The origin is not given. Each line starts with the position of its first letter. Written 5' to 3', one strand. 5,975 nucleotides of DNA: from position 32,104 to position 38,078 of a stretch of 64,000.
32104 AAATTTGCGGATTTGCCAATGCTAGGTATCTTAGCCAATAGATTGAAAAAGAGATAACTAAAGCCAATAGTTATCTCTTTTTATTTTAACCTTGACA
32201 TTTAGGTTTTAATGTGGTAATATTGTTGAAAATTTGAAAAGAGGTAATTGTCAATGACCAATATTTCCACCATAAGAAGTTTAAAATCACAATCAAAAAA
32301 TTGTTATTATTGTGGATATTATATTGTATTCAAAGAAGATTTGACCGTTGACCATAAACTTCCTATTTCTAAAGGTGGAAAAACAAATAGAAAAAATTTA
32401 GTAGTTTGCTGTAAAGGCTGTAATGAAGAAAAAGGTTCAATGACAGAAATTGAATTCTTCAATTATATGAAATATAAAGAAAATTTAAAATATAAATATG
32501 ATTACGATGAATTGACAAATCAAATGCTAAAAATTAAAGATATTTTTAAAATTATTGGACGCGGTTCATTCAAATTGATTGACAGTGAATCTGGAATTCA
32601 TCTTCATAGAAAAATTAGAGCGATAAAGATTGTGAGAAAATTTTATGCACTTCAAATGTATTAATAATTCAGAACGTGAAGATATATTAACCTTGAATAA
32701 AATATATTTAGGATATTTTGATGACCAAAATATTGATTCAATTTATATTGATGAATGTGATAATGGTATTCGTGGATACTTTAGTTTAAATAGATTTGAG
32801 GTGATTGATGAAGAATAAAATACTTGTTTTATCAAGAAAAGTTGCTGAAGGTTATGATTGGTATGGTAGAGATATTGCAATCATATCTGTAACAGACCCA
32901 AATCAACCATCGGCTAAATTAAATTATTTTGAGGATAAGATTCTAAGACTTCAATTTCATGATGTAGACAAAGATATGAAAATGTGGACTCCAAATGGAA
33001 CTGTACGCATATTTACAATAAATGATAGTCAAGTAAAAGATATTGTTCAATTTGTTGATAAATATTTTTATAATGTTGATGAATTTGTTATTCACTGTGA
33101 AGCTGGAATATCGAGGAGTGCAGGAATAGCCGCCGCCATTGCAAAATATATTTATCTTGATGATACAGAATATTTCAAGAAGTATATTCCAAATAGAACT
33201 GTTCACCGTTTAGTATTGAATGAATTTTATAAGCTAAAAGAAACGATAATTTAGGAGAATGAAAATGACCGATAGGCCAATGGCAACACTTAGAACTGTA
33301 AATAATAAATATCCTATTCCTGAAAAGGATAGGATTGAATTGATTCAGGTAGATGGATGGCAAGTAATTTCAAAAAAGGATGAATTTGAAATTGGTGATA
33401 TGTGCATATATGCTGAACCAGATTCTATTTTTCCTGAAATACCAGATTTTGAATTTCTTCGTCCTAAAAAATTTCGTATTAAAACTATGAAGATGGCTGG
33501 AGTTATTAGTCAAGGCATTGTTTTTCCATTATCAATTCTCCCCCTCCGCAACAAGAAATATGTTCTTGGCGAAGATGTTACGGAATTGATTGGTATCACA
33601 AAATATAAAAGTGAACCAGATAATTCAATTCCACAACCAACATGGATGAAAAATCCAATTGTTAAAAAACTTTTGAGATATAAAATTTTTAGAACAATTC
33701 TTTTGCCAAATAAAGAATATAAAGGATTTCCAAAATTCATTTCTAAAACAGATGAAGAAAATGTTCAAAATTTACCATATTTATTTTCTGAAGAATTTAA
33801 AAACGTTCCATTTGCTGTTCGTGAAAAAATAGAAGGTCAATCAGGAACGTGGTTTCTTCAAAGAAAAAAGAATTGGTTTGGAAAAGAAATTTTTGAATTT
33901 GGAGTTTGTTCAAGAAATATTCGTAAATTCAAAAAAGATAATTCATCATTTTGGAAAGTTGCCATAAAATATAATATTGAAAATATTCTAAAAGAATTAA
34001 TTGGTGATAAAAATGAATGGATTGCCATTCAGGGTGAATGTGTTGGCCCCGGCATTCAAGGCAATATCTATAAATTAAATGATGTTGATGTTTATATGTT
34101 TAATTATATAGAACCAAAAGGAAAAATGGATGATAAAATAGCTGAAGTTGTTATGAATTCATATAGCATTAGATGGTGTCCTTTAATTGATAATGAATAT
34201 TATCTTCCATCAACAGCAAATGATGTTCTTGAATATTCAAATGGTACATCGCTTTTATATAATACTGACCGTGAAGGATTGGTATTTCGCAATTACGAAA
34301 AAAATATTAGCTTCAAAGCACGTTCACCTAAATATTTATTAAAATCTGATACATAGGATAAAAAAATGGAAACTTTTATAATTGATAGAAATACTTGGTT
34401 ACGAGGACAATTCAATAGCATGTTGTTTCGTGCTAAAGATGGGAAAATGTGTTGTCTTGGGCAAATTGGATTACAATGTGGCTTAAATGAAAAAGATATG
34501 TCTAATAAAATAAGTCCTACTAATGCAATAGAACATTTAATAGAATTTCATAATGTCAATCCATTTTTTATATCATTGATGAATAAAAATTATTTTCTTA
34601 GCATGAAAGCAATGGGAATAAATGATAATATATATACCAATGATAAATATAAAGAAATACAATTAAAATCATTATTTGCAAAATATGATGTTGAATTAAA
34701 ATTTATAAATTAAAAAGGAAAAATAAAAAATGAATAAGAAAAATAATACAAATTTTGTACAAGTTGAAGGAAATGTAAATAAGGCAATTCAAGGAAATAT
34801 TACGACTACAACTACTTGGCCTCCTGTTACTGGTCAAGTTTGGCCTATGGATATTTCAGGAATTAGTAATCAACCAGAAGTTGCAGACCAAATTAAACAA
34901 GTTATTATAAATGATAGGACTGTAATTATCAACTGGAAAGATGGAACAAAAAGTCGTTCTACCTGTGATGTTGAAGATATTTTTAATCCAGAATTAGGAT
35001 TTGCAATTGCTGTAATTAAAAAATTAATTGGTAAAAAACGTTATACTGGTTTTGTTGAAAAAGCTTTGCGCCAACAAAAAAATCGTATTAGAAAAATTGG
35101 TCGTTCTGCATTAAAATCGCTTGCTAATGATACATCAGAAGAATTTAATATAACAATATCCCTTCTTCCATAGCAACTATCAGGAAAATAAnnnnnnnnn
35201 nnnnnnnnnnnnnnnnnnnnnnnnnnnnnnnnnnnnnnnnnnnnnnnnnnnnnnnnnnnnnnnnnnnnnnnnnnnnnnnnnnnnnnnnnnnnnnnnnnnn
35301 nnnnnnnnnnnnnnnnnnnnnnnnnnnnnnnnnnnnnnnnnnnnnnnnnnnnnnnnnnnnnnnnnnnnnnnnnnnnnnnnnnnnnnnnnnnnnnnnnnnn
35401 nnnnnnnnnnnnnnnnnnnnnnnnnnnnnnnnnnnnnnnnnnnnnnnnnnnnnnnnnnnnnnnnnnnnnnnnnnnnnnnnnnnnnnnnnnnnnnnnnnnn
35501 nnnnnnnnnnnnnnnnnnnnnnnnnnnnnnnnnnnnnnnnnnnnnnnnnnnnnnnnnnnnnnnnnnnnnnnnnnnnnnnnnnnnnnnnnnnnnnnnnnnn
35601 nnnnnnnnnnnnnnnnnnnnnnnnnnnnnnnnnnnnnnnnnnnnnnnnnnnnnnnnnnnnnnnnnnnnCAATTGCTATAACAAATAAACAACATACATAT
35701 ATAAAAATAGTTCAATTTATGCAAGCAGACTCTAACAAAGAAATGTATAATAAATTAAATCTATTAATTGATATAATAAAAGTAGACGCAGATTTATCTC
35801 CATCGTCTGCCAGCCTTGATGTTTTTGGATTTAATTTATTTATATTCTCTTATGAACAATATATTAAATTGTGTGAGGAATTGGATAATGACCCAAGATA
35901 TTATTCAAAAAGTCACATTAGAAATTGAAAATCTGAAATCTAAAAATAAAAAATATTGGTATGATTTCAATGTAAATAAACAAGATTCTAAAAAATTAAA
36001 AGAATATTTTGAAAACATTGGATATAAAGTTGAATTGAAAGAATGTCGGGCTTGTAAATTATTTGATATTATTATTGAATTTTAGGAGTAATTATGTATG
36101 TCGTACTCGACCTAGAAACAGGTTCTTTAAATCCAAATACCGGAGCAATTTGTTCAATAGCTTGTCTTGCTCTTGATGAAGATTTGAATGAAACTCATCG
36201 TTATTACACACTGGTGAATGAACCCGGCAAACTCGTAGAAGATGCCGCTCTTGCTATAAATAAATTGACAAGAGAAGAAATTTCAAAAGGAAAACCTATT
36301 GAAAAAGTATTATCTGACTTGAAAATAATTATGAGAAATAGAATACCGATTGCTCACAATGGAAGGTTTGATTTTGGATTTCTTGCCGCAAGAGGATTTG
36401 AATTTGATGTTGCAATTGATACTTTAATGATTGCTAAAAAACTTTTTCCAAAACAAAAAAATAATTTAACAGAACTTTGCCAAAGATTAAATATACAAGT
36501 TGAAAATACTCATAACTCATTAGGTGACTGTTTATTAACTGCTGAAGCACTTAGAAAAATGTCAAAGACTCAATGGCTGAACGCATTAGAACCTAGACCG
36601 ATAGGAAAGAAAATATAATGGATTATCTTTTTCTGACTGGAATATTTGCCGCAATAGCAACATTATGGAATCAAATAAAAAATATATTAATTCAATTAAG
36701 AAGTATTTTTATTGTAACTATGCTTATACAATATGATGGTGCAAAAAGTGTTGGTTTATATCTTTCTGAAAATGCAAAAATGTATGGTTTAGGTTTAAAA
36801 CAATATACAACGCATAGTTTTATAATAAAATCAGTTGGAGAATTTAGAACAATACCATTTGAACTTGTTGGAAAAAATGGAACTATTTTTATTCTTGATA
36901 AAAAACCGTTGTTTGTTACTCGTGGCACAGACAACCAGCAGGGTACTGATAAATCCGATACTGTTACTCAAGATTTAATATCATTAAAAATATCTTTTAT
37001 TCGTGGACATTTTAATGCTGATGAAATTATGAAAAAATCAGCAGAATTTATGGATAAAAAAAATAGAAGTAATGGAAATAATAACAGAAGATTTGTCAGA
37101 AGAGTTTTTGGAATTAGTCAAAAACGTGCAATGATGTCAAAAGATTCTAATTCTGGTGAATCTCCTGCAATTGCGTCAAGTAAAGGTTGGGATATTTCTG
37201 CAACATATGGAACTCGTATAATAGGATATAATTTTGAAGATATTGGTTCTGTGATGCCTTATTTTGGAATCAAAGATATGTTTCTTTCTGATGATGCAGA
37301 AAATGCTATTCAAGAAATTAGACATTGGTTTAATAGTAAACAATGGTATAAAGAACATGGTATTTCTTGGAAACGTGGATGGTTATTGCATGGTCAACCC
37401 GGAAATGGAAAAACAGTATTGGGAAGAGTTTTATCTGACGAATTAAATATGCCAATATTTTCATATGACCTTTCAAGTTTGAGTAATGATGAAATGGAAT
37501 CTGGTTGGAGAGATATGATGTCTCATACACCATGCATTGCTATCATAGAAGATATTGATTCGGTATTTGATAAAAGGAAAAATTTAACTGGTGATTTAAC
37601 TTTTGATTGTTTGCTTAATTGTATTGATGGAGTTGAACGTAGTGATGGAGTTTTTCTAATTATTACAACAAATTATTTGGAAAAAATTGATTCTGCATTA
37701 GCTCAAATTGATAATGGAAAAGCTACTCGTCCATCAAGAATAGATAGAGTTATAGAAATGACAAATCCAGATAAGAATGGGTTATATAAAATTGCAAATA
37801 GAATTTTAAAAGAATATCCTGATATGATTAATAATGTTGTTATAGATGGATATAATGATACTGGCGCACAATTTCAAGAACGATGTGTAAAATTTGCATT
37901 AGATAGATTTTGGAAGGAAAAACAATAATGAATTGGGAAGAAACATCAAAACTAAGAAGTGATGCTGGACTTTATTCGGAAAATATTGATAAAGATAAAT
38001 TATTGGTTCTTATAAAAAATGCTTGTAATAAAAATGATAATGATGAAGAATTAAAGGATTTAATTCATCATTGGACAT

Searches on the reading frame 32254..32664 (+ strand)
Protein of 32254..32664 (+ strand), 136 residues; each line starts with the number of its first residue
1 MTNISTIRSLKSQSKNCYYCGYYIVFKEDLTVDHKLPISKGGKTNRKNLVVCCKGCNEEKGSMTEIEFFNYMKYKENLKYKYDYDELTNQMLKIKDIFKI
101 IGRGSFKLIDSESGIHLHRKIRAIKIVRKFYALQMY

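Call 6: search_protein_families(library=pfam, proteins=[window:32254-32664:+], max_evalue=0.01)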
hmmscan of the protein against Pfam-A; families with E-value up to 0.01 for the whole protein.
window:32254-32664:+ (136 aa): 4 families
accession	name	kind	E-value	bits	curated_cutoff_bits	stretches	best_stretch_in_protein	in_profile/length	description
PF14279.12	HNH_5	-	5.3e-12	45.9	27.5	1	17-68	1-51/56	HNH endonuclease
PF01844.29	HNH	-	4.7e-11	43.1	21.4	1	17-62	1-46/47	HNH endonuclease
PF13395.12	HNH_4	-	1.4e-05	25.4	22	1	17-64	1-52/54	HNH endonuclease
PF02945.21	Endonuclease_7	-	0.0017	18.6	23.6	1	10-75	19-80/82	Recombination endonuclease VII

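Call 7: search_protein_families(library=phrogs, proteins=[window:32254-32664:+], max_evalue=0.01)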
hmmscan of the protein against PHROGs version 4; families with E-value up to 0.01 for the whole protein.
window:32254-32664:+ (136 aa): 31 families (the best 25 are shown)
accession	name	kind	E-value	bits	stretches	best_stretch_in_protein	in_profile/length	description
phrog_16726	-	DNA, RNA and nucleotide metabolism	2.3e-16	61.4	1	15-67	94-147/308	HNH endonuclease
phrog_1035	-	DNA, RNA and nucleotide metabolism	2.7e-15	58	1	10-82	155-232/271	endonuclease VII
phrog_6050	-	DNA, RNA and nucleotide metabolism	9e-15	55.4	1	6-103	303-386/402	HNH endonuclease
phrog_2118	-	DNA, RNA and nucleotide metabolism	1.3e-14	55.4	1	13-91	175-252/301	HNH endonuclease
phrog_2214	-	DNA, RNA and nucleotide metabolism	1.1e-12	48.8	1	10-80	189-256/429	HNH endonuclease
phrog_25184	-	DNA, RNA and nucleotide metabolism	6.4e-11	43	1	30-92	127-186/209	HNH endonuclease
phrog_8660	-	DNA, RNA and nucleotide metabolism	4.8e-10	40.9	1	3-69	113-185/196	HNH endonuclease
phrog_5718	-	DNA, RNA and nucleotide metabolism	5.7e-10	39.7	1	10-77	124-190/394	HNH endonuclease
phrog_338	-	DNA, RNA and nucleotide metabolism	8.6e-10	39.5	1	10-67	203-266/340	HNH endonuclease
phrog_144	-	DNA, RNA and nucleotide metabolism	6.9e-09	36.6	1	10-88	80-160/175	HNH endonuclease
phrog_589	-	DNA, RNA and nucleotide metabolism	1.5e-08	35.6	1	11-62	88-140/179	HNH endonuclease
phrog_14314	-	DNA, RNA and nucleotide metabolism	2e-08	35.8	1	10-63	12-64/252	HNH endonuclease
phrog_1271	-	DNA, RNA and nucleotide metabolism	2.9e-08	34.5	1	11-81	263-333/361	HNH endonuclease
phrog_9645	-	DNA, RNA and nucleotide metabolism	7.7e-08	33.2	1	13-67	22-76/168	HNH endonuclease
phrog_960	-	DNA, RNA and nucleotide metabolism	7.9e-08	31.8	1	16-84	229-291/991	HNH endonuclease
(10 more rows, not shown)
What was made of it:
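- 32254..32664 (+): Free-standing HNH endonuclease gene just downstream. It is context rather than part of the cassette. Other endonuclease-type genes sit at or in the cassette in some relatives. Calls 6 and 7.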

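Call 23: search_protein_families(library=pfam, proteins=[window:32254-32664:+], max_evalue=10)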
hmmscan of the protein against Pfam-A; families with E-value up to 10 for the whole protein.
window:32254-32664:+ (136 aa): 6 families
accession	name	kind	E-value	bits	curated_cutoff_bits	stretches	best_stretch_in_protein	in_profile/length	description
PF14279.12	HNH_5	-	5.3e-12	45.9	27.5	1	17-68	1-51/56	HNH endonuclease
PF01844.29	HNH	-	4.7e-11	43.1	21.4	1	17-62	1-46/47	HNH endonuclease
PF13395.12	HNH_4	-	1.4e-05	25.4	22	1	17-64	1-52/54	HNH endonuclease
PF02945.21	Endonuclease_7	-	0.0017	18.6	23.6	1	10-75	19-80/82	Recombination endonuclease VII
PF09814.14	HECT_2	-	0.016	14.6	22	1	9-80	169-237/369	HECT-like Ubiquitin-conjugating enzyme (E2)-binding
PF03462.23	PCRF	-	0.019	15.2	24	1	71-116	126-173/194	PCRF domain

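Call 44: find_encoding_contigs(protein=window:32254-32664:+, flank=6000, max_places=10)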
Protein window:32254-32664:+ (136 aa): 7 contigs read that carry it; 1 place shown.
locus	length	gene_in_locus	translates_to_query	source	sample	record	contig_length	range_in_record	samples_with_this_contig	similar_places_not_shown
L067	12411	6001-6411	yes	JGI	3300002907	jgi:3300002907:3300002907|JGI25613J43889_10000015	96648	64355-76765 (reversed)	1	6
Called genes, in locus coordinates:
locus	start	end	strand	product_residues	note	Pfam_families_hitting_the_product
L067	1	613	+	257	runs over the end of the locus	-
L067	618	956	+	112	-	-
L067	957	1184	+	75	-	-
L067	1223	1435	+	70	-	-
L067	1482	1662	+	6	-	-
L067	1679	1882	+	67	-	-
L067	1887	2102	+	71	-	-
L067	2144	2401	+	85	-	-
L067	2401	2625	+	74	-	-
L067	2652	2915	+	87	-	-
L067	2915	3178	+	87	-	-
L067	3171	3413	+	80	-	-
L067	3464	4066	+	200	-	PF09988:DUF2227 (weak)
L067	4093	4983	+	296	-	-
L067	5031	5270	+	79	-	-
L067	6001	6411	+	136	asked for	PF01844:HNH, PF13395:HNH_4 (faint), PF14279:HNH_5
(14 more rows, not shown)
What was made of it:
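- Seven long contigs assemble straight through the array (call 44).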

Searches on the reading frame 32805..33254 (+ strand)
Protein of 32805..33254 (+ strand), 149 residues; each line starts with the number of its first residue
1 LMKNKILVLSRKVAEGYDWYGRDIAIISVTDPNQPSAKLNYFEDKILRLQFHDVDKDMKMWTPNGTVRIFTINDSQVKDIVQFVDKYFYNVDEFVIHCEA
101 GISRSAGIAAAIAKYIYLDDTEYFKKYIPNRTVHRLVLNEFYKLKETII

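Call 6: search_protein_families(library=pfam, proteins=[window:32805-33254:+], max_evalue=0.01)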
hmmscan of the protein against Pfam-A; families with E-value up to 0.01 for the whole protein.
window:32805-33254:+ (149 aa): 3 families
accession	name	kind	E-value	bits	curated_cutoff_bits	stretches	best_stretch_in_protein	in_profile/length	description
PF00782.25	DSPc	-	1.8e-05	25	33.5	1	77-111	59-93/133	Dual specificity phosphatase, catalytic domain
PF22785.1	Tc-R-P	-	0.00059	20.8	27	1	75-112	63-100/106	Polymorphic toxin system, DSP-PTPase phosphatase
PF04179.17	Init_tRNA_PT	-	0.0059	17.3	22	1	75-125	19-71/114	Rit1 DUSP-like domain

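Call 7: search_protein_families(library=phrogs, proteins=[window:32805-33254:+], max_evalue=0.01)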
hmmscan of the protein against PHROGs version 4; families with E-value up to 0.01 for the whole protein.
window:32805-33254:+ (149 aa): 4 families
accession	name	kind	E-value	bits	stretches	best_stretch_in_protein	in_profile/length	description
phrog_5614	-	unknown function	1.8e-18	67.9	1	2-137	5-133/161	-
phrog_34657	-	unknown function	6.2e-07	30.2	1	3-115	71-177/219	-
phrog_10650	-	other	0.0044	17.4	1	75-119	92-132/169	dual specificity phosphatase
phrog_16270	-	unknown function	0.0087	17.5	0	58-118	41-99/139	-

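Call 45: find_encoding_contigs(protein=window:32808-33254:+, flank=6000, max_places=10)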
Protein window:32808-33254:+ (148 aa): 8 contigs read that carry it; 2 places shown.
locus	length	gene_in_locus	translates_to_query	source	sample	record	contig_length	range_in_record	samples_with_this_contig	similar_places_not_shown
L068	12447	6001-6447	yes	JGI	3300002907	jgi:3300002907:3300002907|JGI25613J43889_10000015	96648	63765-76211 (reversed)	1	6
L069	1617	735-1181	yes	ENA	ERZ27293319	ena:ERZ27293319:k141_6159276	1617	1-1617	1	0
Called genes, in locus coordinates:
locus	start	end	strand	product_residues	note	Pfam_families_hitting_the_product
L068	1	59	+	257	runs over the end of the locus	-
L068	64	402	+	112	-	-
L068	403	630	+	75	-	-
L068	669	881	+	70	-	-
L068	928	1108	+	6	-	-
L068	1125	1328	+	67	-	-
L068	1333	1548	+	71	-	-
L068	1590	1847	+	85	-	-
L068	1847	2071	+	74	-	-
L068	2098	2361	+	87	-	-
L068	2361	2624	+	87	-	-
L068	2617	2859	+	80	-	-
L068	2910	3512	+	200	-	PF09988:DUF2227 (weak)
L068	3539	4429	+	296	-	-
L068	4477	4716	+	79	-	-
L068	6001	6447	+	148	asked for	PF00782:DSPc (weak)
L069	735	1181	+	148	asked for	PF00782:DSPc (weak)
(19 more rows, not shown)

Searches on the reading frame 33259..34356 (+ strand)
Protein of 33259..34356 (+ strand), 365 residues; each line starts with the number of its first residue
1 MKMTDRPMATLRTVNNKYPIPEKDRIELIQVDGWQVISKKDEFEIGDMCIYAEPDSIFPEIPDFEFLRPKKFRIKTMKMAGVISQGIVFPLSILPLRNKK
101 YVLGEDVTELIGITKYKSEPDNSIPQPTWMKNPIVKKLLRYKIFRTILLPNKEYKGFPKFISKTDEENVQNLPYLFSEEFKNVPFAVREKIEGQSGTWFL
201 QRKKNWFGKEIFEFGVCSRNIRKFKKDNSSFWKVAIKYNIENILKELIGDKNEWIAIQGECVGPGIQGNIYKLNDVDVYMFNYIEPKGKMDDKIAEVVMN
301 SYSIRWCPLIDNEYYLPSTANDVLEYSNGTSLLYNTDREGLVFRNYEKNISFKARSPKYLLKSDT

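Call 6: search_protein_families(library=pfam, proteins=[window:33259-34356:+], max_evalue=0.01)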
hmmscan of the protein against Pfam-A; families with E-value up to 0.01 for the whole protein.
window:33259-34356:+ (365 aa): 2 families
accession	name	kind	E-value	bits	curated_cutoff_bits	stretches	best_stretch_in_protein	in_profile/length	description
PF21189.3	PHA02142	-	2.5e-26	92.4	27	1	8-91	1-92/92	PHA02142 OB-fold domain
PF09414.15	RNA_ligase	-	1.1e-12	48.9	27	1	184-353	2-169/171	RNA ligase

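Call 7: search_protein_families(library=phrogs, proteins=[window:33259-34356:+], max_evalue=0.01)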
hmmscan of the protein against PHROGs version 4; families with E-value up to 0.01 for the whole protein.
window:33259-34356:+ (365 aa): 2 families
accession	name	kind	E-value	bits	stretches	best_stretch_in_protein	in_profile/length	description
phrog_968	-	DNA, RNA and nucleotide metabolism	7.7e-62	210.5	1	2-364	4-393/398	RNA ligase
phrog_548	-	DNA, RNA and nucleotide metabolism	0.00028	21.1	1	174-328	26-175/341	RNA ligase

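Call 14: find_related_loci(query=window:33259-34356:+, collection=viral_contigs, flank=6000)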
Query window:33259-34356:+ (365 aa) in viral_contigs; peptide patterns used: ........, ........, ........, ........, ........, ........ (x = any residue, [..] = any of these).
56 stretches matched a pattern; 56 encode a relative of the query (tblastn E <= 1e-3); 56 distinct loci.
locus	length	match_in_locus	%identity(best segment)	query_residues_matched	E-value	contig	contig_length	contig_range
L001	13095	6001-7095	53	3-364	3e-122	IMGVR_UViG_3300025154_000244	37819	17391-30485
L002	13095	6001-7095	53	3-364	3e-122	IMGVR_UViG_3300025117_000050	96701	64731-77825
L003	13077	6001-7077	51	6-364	9e-115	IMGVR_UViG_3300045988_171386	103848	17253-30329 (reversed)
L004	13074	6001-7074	51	6-364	1e-113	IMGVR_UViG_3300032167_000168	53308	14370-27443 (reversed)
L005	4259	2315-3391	50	6-364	2e-112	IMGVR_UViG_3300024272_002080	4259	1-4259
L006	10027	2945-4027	51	3-364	4e-111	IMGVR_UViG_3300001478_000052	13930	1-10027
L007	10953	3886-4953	48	6-365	4e-110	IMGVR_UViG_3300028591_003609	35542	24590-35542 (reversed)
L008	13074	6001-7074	49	6-364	6e-108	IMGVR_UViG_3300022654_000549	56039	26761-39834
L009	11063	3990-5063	49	6-364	6e-108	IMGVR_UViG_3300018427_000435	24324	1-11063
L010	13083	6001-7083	49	2-362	1e-107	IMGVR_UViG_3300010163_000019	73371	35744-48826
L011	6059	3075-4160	49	3-364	6e-107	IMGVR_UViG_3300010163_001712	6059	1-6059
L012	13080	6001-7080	48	6-364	2e-106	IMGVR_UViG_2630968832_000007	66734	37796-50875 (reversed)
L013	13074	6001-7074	50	6-364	4e-106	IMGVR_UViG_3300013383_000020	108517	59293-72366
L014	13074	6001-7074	49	6-364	7e-106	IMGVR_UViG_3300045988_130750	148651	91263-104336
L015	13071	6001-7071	49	6-364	2e-105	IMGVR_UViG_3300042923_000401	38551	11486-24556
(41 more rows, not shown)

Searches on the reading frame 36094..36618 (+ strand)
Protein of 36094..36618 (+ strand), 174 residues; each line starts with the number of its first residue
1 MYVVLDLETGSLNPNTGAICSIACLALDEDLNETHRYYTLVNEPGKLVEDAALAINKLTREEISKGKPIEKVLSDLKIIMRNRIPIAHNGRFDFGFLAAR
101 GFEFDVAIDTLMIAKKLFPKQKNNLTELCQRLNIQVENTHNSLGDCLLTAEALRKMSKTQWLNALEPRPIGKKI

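Call 30: search_protein_families(library=phrogs, proteins=[window:36094-36618:+], max_evalue=0.0001)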
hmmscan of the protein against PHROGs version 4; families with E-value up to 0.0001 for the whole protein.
window:36094-36618:+ (174 aa): 4 families
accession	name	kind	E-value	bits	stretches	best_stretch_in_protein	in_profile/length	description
phrog_192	-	DNA, RNA and nucleotide metabolism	7.8e-38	131.8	1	1-160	107-274/397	DNA polymerase exonuclease subunit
phrog_14632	-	DNA, RNA and nucleotide metabolism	2.2e-19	70.4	1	2-153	84-239/380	DNA polymerase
phrog_403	-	DNA, RNA and nucleotide metabolism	2.4e-06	27.7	1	82-146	141-216/321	DNA polymerase exonuclease subunit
phrog_17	-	DNA, RNA and nucleotide metabolism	4.6e-06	25.9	1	2-135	672-788/1445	DNA polymerase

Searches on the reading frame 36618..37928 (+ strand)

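Call 11: search_protein_families(library=phrogs, proteins=[window:36618-37928:+], max_evalue=0.001)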
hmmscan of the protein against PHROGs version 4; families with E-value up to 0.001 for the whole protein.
window:36618-37928:+ (436 aa): 10 families
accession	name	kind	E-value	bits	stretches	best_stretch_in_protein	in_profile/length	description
phrog_7485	-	unknown function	1.1e-32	114.6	1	223-396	197-374/430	-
phrog_3757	-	unknown function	6.2e-18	66.3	1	219-402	93-274/367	-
phrog_30773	-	unknown function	2.9e-13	50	1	223-393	167-343/666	-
phrog_10401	-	other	4.7e-11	43.1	1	246-387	457-590/667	ATPase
phrog_10440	-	unknown function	2.3e-09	37.3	1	247-392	227-362/483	-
phrog_11838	-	DNA, RNA and nucleotide metabolism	8.6e-07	29.4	1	227-289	22-77/420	clamp loader of DNA polymerase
phrog_14322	-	unknown function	2.7e-06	27.9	1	256-362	230-337/398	-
phrog_8638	-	unknown function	0.00015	21.5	1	245-358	298-421/568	-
phrog_9172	-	unknown function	0.00017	21.6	1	244-400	100-261/509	-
phrog_2376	-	other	0.00055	20.4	0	253-407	75-215/363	ATPase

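Call 12: search_protein_families(library=pfam, proteins=[window:36618-37928:+], max_evalue=0.001)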
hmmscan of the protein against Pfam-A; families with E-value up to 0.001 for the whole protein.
window:36618-37928:+ (436 aa): 1 family
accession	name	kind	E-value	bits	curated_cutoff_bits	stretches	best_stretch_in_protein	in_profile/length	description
PF00004.35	AAA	-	4.2e-18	66.5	21.2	1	256-362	2-119/131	ATPase family associated with various cellular activities (AAA)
